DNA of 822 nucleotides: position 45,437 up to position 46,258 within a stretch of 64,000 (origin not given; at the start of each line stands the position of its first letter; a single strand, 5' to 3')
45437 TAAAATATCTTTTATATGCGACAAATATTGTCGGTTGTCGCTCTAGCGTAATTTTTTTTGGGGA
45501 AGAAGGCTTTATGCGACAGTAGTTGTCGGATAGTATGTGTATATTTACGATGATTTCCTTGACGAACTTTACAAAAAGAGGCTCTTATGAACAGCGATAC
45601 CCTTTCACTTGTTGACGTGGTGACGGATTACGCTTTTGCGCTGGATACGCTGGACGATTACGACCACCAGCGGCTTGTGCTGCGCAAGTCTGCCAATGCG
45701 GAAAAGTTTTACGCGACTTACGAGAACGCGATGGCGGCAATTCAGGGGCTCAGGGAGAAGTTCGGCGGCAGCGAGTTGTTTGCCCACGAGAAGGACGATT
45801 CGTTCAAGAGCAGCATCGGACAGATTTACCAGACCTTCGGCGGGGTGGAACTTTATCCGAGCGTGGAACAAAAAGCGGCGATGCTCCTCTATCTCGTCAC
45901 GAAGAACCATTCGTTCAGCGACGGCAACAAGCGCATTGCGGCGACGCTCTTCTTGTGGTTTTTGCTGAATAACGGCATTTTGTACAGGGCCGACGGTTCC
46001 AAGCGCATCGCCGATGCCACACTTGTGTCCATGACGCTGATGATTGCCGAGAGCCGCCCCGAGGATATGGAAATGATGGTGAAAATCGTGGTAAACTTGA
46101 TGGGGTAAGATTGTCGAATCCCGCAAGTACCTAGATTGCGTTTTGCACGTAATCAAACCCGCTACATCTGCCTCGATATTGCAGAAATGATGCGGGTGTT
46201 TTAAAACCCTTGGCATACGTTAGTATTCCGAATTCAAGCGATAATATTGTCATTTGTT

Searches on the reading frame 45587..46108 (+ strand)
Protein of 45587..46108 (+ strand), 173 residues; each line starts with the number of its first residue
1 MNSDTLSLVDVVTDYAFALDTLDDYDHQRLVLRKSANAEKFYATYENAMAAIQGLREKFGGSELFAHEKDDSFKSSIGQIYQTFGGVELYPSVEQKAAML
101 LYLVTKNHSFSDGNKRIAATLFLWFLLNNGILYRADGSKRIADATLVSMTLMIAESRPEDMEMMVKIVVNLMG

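Call 14: search_protein_families(library=pfam, proteins=[window:45587-46108:+])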
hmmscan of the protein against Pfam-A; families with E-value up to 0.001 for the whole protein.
window:45587-46108:+ (173 aa): 1 family
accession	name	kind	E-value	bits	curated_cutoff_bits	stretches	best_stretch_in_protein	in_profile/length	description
PF02661.23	Fic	-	8.5e-12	46.2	24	1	69-126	29-93/93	Fic/DOC family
